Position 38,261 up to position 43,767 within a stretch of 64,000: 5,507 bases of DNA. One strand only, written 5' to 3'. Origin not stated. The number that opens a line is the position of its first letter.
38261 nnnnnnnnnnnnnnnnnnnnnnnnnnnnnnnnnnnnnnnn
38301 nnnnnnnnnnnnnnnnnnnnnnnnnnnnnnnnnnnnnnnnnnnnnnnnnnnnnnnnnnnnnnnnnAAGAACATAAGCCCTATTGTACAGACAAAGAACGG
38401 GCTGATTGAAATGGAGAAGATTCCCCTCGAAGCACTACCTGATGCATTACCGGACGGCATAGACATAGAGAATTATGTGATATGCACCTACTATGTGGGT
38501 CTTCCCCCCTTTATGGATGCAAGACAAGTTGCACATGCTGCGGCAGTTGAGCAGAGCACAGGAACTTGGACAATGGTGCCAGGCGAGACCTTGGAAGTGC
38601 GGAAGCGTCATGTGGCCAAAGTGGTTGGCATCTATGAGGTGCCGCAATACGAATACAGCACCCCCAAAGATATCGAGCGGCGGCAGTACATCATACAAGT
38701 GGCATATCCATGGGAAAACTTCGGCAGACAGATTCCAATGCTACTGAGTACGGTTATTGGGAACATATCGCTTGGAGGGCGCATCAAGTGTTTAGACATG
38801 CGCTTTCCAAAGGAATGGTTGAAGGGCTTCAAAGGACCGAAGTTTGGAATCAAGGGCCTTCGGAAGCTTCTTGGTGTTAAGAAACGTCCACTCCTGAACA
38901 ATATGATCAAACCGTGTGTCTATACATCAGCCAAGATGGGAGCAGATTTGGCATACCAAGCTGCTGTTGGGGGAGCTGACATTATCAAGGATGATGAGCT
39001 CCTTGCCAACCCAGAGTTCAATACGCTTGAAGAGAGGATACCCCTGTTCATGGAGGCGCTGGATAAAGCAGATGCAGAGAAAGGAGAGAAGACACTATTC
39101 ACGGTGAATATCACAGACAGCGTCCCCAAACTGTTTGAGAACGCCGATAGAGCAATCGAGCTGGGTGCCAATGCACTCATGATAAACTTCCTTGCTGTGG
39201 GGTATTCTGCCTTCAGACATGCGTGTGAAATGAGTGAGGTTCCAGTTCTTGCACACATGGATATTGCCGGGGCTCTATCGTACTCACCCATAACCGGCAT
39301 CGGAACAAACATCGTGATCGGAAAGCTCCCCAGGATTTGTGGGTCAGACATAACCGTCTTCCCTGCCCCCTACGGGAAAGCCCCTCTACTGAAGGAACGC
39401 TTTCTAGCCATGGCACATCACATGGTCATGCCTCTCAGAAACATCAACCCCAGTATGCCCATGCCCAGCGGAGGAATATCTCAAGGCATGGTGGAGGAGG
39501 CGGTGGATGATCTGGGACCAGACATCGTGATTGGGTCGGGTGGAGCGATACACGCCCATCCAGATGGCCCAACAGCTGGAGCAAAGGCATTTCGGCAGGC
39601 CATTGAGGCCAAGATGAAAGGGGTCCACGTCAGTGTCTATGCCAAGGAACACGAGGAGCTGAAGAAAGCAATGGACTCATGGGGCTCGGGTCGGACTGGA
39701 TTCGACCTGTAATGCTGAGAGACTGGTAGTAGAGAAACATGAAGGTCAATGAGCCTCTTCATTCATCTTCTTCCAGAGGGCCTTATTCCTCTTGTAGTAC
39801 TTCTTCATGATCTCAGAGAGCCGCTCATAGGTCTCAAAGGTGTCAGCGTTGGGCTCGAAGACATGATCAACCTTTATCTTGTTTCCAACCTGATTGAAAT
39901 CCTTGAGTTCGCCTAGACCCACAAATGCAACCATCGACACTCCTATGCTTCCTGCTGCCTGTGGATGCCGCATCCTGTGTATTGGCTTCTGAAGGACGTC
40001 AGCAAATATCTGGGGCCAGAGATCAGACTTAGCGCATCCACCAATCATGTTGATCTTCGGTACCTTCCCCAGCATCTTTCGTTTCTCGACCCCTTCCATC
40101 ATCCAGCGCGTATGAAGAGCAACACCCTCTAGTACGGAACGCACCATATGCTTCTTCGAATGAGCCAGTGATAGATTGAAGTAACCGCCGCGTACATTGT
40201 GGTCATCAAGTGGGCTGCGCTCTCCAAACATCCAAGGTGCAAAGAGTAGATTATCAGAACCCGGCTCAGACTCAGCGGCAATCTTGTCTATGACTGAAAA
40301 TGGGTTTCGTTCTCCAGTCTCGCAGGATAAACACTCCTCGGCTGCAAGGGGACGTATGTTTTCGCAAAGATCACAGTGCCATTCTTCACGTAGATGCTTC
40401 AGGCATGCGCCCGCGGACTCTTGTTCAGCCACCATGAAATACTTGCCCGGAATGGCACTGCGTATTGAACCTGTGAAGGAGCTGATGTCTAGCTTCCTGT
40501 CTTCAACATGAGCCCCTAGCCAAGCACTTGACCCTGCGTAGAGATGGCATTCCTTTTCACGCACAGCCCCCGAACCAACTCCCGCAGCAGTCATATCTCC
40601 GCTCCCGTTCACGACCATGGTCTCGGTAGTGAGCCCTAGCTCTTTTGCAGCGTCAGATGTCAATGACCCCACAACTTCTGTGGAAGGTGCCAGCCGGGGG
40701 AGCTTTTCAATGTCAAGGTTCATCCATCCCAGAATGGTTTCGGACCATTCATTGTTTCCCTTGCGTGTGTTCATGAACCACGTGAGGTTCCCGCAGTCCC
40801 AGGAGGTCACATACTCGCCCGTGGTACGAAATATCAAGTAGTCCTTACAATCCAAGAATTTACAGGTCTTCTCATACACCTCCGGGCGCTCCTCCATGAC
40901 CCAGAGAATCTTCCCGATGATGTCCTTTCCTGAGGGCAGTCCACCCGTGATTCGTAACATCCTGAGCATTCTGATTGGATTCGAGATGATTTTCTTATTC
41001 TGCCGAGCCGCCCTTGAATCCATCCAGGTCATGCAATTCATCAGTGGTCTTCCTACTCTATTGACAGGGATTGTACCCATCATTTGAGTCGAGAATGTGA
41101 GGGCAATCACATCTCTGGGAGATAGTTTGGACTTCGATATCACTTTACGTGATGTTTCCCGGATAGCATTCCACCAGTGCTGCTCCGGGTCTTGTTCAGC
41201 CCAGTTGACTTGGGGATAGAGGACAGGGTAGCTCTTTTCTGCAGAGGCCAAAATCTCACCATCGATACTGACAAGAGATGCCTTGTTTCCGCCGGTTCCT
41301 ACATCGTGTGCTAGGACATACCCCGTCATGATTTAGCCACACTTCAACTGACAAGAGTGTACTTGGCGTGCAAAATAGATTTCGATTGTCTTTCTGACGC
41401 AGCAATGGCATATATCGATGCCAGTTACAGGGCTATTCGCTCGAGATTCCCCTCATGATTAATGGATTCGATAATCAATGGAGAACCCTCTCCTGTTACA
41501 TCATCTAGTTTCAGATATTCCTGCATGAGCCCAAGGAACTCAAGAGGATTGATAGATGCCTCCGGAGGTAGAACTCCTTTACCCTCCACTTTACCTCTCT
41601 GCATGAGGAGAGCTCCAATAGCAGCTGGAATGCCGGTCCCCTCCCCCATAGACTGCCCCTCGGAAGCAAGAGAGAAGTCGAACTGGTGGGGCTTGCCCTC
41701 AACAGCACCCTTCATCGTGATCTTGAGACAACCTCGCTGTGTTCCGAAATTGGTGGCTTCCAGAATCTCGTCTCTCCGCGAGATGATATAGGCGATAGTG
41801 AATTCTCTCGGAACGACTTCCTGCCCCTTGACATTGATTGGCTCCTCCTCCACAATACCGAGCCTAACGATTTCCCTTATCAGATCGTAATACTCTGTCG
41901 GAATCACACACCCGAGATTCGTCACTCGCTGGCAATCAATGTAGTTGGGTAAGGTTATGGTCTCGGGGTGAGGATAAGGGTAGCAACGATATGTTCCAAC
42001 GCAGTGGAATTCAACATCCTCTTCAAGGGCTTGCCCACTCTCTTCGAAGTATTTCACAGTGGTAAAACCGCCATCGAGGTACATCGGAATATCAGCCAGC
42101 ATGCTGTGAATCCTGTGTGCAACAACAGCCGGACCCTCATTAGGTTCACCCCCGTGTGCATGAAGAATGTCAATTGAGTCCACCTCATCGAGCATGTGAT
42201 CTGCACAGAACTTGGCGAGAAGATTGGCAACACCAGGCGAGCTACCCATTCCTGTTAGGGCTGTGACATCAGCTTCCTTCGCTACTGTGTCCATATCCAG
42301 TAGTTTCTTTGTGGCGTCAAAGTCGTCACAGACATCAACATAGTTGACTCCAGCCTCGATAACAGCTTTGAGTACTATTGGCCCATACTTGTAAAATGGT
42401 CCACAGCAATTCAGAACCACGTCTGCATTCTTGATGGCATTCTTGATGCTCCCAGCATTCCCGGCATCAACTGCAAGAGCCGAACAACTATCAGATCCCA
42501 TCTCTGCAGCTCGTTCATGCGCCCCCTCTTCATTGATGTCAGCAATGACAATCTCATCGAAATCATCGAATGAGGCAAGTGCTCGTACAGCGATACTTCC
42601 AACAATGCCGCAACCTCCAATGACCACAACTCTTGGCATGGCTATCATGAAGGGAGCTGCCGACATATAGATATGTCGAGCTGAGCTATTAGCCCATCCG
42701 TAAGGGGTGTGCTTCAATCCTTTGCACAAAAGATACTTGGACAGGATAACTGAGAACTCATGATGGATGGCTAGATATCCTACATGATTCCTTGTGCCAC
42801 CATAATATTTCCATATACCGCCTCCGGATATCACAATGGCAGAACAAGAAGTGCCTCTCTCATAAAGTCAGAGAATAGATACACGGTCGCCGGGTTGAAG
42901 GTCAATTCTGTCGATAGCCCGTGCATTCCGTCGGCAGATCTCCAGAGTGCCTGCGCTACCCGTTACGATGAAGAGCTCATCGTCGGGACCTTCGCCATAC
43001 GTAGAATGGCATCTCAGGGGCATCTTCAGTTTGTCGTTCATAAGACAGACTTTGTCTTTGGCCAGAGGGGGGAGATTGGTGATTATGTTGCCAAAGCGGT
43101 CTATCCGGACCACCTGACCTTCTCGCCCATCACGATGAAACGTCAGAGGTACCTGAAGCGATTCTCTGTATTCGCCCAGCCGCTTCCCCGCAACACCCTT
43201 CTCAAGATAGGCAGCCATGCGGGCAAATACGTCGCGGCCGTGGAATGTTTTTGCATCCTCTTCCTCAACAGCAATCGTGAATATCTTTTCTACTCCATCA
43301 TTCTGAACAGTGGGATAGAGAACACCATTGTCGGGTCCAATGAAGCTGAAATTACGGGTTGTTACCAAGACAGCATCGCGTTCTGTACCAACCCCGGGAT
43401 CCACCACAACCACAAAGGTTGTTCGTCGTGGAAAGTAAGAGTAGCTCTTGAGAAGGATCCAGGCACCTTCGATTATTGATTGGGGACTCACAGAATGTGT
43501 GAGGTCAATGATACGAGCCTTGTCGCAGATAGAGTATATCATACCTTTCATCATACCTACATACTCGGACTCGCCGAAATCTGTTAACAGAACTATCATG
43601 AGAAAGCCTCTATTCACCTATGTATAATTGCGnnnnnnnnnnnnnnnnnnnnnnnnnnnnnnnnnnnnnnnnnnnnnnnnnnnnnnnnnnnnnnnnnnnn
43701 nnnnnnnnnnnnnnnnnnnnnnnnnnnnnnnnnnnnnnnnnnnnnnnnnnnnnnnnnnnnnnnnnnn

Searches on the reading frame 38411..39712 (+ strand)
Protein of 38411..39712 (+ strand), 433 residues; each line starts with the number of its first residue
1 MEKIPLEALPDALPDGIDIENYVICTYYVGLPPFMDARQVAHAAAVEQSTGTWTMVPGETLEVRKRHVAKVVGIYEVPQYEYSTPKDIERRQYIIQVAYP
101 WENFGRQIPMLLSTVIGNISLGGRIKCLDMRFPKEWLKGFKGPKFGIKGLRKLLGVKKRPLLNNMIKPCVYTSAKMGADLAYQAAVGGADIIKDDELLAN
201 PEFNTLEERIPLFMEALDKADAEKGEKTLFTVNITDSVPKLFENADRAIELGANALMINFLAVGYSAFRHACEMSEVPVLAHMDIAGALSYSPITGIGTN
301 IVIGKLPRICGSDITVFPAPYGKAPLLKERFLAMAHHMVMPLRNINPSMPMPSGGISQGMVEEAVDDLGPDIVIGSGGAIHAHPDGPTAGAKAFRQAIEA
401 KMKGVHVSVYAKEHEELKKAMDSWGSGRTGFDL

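Call 47: search_protein_families(library=pfam, proteins=[window:38411-39712:+], max_evalue=0.0001)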
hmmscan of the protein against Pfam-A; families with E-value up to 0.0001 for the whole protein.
window:38411-39712:+ (433 aa): 2 families
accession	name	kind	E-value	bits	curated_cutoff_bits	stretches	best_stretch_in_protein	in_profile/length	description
PF00016.26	RuBisCO_large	-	2.9e-48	165.1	30.1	2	146-313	1-171/299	Ribulose bisphosphate carboxylase large chain, catalytic domain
PF02788.21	RuBisCO_large_N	-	6.2e-13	49.5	20.7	1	21-135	12-119/120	Ribulose bisphosphate carboxylase large chain, N-terminal domain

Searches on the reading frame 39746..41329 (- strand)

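Call 49: search_protein_families(library=pfam, proteins=[window:39746-41329:-], max_evalue=0.0001)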
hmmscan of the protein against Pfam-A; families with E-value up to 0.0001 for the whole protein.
window:39746-41329:- (527 aa): 2 families
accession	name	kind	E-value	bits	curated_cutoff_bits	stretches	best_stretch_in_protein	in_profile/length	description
PF00370.27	FGGY_N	-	5.8e-46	157.5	28.8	1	4-252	1-245/245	FGGY family of carbohydrate kinases, N-terminal domain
PF02782.22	FGGY_C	-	6e-29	101.7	27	1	265-471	5-197/198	FGGY family of carbohydrate kinases, C-terminal domain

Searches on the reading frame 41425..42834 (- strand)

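Call 49: search_protein_families(library=pfam, proteins=[window:41425-42834:-], max_evalue=0.0001)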
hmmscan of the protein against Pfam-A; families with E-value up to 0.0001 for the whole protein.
window:41425-42834:- (469 aa): 4 families
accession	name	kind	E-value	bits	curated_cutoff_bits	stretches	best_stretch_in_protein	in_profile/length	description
PF03435.24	Sacchrp_dh_NADP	-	3e-19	70.1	25.1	1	69-193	1-129/129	Saccharopine dehydrogenase NADP binding domain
PF16653.10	Sacchrp_dh_C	-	6.4e-11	43.3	31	1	198-439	2-262/265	Saccharopine dehydrogenase C-terminal domain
PF01073.25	3Beta_HSD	-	1.7e-06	27.8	22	1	70-143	1-73/280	3-beta hydroxysteroid dehydrogenase/isomerase family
PF00056.29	Ldh_1_N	-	5e-05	23.8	27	1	68-146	2-79/141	lactate/malate dehydrogenase, NAD binding domain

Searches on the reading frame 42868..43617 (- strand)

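Call 49: search_protein_families(library=pfam, proteins=[window:42868-43617:-], max_evalue=0.0001)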
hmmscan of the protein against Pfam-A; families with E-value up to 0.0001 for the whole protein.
window:42868-43617:- (249 aa): 2 families
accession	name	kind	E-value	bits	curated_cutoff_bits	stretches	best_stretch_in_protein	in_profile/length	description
PF01887.21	SAM_HAT_N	-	5.2e-50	169.4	26.3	1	8-147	1-144/145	SAM hydroxide adenosyltransferase N-terminal domain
PF20257.3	SAM_HAT_C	-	1.1e-14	55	25.5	1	167-246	1-83/84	SAM hydroxide adenosyltransferase C-terminal domain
